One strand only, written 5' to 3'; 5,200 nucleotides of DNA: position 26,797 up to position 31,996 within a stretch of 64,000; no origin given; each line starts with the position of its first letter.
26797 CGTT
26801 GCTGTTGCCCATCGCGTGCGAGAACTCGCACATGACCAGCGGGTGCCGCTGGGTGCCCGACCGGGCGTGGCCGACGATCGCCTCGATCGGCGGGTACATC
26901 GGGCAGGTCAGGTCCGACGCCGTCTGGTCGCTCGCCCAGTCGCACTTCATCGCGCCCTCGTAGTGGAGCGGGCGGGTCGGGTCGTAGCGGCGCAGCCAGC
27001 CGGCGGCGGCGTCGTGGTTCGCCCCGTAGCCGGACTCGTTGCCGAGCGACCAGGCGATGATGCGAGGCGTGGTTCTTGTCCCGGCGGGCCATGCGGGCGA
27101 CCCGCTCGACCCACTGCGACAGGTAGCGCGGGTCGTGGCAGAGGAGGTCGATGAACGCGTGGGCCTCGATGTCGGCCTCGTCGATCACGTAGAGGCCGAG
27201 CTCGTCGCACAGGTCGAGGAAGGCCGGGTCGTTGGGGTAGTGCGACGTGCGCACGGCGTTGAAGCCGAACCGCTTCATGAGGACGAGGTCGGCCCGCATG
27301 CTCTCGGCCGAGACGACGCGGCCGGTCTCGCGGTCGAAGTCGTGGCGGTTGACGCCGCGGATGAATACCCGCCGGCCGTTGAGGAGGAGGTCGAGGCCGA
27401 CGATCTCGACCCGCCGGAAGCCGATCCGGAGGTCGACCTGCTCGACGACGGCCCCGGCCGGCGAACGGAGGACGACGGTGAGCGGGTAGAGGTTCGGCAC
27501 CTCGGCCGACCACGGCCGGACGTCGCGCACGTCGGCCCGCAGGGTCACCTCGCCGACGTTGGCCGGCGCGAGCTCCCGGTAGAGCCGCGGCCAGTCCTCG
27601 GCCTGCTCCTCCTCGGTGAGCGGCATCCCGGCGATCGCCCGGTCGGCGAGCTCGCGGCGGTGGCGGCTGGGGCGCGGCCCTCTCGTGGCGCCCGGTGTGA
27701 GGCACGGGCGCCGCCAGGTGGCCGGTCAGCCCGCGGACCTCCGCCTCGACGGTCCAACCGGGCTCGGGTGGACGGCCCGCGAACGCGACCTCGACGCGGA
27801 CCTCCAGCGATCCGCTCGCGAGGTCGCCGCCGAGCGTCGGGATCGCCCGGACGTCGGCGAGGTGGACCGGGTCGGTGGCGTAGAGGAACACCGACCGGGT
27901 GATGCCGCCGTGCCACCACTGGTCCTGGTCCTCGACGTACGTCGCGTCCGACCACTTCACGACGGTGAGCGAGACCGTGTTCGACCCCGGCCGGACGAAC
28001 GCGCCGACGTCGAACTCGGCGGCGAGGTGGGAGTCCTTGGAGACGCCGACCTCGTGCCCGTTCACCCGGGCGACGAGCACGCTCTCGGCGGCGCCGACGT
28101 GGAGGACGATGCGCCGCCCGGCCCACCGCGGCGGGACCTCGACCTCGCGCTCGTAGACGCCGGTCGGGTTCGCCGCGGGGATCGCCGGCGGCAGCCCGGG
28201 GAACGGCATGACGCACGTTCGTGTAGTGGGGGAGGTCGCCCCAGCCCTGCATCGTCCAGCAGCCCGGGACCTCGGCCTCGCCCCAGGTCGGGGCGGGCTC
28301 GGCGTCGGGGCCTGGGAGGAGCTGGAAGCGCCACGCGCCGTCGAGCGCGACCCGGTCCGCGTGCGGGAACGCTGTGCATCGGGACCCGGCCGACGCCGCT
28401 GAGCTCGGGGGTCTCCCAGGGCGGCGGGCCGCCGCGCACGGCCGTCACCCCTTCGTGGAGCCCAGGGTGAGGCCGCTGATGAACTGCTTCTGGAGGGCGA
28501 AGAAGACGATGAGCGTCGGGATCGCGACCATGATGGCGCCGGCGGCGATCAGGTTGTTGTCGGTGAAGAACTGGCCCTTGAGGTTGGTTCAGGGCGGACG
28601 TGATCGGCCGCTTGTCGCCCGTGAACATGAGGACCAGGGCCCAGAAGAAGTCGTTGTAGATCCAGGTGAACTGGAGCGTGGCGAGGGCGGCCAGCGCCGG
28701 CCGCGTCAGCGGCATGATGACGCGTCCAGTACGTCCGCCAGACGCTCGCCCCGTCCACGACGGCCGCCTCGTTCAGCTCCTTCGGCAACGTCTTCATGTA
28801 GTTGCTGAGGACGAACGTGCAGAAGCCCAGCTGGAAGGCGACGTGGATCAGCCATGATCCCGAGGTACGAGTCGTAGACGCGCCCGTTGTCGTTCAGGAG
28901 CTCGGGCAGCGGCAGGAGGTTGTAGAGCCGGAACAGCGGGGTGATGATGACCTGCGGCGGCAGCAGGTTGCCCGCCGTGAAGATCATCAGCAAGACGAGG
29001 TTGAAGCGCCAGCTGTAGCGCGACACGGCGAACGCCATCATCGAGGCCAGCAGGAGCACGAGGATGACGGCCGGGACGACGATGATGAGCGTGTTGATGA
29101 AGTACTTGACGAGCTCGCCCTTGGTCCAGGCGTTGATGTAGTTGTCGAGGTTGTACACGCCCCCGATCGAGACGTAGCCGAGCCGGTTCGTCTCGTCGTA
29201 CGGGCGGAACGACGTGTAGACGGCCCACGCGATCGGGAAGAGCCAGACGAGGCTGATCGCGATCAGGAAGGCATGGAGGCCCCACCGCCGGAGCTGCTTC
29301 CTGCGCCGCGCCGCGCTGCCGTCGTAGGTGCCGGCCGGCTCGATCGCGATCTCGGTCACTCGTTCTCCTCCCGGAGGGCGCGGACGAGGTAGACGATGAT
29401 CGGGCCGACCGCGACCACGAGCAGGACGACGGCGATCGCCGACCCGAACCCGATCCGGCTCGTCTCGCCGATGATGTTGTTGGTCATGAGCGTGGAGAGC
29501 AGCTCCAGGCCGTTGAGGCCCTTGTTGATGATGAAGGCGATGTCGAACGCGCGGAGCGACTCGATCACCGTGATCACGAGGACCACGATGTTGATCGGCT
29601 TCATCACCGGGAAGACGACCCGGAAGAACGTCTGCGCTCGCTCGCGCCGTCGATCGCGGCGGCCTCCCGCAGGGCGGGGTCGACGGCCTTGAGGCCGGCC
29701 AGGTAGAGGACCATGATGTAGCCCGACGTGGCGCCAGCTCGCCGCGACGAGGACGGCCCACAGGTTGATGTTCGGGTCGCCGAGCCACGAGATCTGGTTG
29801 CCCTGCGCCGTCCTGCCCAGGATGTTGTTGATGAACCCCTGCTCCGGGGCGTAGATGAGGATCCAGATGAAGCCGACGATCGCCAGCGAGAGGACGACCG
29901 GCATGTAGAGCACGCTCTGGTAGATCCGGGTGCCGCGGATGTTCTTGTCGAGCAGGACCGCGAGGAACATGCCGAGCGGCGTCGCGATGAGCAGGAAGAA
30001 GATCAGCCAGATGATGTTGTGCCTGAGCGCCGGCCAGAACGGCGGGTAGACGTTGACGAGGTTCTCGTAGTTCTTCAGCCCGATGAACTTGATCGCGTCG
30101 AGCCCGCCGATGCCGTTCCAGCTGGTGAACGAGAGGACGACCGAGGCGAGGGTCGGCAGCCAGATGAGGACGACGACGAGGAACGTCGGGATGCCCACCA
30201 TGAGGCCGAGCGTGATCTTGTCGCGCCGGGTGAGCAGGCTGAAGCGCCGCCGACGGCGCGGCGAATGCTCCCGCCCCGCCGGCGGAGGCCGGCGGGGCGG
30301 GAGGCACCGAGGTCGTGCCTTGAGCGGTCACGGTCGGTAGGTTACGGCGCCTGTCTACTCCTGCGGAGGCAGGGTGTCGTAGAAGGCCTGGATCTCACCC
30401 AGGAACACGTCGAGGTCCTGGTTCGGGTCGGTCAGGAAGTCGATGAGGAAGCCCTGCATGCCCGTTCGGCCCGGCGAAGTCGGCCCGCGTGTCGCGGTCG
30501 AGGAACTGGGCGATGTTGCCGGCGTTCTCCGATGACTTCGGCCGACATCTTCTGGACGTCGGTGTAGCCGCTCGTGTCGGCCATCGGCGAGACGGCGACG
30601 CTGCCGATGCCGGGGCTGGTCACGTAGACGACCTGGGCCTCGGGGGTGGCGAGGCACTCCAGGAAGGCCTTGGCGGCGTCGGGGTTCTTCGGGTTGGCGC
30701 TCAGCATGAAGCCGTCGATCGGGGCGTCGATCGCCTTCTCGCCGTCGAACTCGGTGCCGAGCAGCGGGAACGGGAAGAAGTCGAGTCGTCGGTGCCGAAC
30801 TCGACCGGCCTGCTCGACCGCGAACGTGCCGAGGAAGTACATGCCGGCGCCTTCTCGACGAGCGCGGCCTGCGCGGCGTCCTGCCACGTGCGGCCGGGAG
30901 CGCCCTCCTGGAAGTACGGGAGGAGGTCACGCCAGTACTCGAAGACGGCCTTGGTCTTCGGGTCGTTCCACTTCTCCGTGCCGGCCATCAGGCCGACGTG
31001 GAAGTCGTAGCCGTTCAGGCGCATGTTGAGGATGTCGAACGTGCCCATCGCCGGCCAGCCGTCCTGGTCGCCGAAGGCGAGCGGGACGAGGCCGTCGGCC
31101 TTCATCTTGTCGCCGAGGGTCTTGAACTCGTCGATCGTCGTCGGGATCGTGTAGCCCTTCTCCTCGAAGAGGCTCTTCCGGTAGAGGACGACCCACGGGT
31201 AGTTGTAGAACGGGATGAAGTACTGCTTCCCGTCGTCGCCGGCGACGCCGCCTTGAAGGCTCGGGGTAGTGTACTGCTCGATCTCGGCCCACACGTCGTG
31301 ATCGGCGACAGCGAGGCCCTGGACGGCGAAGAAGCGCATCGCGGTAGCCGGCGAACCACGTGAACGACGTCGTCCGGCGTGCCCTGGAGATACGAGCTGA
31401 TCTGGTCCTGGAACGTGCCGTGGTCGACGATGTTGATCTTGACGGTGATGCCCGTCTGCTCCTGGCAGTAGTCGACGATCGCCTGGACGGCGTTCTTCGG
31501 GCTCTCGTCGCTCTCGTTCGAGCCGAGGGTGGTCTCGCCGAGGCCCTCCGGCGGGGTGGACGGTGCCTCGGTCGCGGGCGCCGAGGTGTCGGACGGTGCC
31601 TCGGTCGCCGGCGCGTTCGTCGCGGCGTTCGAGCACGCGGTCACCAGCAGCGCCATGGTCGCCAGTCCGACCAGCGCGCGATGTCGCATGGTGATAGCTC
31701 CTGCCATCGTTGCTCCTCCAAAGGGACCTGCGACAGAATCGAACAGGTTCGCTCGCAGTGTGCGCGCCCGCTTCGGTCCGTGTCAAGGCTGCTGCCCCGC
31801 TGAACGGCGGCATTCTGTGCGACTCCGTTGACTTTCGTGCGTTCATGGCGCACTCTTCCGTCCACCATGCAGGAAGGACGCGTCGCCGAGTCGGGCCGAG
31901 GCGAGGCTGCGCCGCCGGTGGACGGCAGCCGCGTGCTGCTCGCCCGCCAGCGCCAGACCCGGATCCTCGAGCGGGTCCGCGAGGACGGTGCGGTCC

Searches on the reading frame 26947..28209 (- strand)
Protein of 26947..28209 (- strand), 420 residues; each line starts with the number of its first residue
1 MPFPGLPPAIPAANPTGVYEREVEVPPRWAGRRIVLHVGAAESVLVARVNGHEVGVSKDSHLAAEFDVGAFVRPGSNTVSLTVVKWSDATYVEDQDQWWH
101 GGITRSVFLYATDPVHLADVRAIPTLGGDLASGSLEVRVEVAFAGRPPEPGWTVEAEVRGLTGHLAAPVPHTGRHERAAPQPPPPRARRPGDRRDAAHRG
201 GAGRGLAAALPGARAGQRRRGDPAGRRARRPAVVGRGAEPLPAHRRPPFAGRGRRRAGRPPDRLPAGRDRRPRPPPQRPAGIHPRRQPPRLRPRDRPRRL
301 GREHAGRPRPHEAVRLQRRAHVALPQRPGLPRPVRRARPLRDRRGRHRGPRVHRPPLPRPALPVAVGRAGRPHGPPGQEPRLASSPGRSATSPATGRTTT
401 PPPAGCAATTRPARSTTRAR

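Call 70: search_protein_families(library=pfam, max_evalue=0.001, proteins=[window:26947-28209:-])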
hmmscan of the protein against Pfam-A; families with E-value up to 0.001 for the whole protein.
window:26947-28209:- (420 aa): 2 families
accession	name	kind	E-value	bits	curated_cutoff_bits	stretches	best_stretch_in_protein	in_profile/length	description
PF02837.24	Glyco_hydro_2_N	-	5.2e-26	92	28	1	7-112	57-167/169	Glycosyl hydrolases family 2, sugar binding domain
PF22666.2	Glyco_hydro_2_N2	-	6.5e-05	23.5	27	1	18-85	51-119/167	Glycosyl hydrolase 2 galactose-binding domain-like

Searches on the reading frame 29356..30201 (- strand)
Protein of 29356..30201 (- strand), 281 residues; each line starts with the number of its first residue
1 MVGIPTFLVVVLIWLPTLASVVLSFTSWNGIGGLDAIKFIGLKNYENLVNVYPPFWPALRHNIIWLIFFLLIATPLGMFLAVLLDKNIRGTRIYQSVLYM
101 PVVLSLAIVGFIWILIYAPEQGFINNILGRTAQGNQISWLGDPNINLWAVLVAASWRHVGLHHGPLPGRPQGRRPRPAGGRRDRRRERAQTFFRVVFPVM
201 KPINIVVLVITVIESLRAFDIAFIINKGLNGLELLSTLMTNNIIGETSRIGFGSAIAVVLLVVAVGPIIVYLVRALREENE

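Call 70: search_protein_families(library=pfam, max_evalue=0.001, proteins=[window:29356-30201:-])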
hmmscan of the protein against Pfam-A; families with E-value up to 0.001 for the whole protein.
window:29356-30201:- (281 aa): 1 family
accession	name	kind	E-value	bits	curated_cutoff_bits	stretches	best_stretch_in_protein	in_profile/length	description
PF00528.27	BPD_transp_1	-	0.0005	20.3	26.4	0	188-275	94-177/184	Binding-protein-dependent transport system inner membrane component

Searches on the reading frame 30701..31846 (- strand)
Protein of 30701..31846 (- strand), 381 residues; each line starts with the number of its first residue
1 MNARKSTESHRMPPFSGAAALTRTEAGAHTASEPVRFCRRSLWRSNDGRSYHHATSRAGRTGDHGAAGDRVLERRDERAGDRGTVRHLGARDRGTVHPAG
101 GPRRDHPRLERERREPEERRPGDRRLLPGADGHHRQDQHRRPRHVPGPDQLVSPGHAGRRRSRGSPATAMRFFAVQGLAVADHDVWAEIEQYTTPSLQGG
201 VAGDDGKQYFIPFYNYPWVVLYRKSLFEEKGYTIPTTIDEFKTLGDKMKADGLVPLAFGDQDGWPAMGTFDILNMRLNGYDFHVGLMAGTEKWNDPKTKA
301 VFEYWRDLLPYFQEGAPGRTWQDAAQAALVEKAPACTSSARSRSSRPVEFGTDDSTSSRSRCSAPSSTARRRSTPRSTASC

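Call 70: search_protein_families(library=pfam, max_evalue=0.001, proteins=[window:30701-31846:-])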
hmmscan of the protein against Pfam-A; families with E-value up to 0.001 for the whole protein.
window:30701-31846:- (381 aa): 2 families
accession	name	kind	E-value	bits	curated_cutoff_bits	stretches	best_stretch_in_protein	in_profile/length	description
PF01547.30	SBP_bac_1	-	7.3e-13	49.6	26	1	189-333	88-230/307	Bacterial extracellular solute-binding protein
PF13416.11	SBP_bac_8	-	1.7e-10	41.6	27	1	180-328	53-181/279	Bacterial extracellular solute-binding protein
